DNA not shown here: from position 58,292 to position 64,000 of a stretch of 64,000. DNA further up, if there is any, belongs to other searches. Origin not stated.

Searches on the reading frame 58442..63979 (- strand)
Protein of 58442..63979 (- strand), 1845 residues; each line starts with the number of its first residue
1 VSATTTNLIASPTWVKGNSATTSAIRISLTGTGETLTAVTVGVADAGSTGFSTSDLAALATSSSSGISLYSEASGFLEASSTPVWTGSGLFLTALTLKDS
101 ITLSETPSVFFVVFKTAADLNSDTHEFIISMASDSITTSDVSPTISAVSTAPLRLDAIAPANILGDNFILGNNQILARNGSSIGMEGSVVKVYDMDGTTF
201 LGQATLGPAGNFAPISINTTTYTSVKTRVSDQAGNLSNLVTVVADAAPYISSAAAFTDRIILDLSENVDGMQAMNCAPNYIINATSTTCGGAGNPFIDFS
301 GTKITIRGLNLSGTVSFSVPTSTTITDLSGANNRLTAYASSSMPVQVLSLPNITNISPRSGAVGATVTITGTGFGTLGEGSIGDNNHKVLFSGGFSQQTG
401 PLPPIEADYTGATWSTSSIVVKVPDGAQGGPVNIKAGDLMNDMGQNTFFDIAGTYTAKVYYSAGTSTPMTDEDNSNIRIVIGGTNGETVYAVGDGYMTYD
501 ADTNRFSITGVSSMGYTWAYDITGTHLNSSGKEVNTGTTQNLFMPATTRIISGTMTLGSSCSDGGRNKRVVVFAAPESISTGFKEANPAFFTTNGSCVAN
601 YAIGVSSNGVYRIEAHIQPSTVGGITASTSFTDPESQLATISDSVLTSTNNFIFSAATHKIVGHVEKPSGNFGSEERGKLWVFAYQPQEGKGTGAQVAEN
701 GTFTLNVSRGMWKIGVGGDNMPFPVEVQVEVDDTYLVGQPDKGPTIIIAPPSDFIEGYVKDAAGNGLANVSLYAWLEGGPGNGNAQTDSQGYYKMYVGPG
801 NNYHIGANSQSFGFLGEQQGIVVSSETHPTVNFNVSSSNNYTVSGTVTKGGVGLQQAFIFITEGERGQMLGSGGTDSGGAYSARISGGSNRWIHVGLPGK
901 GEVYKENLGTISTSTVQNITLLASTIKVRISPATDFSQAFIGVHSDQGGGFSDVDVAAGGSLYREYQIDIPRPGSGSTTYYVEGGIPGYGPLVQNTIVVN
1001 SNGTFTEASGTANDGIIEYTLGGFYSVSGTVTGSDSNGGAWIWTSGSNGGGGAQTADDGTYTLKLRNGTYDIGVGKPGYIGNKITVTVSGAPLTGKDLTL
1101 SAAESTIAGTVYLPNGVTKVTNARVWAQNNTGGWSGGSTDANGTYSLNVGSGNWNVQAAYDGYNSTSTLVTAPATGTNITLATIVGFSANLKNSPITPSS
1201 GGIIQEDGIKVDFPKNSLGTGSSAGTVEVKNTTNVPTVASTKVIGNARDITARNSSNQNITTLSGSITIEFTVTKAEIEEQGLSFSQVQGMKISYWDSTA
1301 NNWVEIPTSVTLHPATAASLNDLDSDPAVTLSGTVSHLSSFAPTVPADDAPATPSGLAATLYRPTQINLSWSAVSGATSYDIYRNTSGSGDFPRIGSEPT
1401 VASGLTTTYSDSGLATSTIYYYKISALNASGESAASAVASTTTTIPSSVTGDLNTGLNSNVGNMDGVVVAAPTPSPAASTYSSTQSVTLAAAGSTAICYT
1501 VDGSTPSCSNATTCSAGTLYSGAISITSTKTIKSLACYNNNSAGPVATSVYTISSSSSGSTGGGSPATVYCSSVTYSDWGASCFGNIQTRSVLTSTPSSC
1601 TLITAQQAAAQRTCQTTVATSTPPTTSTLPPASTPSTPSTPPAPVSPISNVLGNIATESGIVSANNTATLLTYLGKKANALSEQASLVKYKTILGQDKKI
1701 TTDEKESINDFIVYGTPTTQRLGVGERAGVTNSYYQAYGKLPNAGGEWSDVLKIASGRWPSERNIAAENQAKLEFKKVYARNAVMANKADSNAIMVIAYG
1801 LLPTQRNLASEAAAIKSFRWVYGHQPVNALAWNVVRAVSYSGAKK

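Call 67: search_protein_families(library=pfam, proteins=[window:58442-63979:-], max_evalue=0.001)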
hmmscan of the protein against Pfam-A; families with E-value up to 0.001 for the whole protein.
window:58442-63979:- (1845 aa): 5 families
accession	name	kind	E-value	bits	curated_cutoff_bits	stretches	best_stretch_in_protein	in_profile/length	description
PF13620.12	CarboxypepD_reg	-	2e-16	60.5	32.3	3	1106-1178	1-78/82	Carboxypeptidase regulatory-like domain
PF13715.12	CarbopepD_reg_2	-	4.7e-10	39.8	32.2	1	1107-1175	1-67/88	CarboxypepD_reg-like domain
PF13290.12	CHB_HEX_C_1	-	1.9e-08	34.6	22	1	1476-1546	1-65/67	Chitobiase/beta-hexosaminidase C-terminal domain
PF13287.12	Fn3_assoc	-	2.4e-07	31.2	23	1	1488-1551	2-59/59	Fn3 associated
PF00041.27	fn3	-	6e-06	26.8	25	1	1353-1441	2-83/84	Fibronectin type III domain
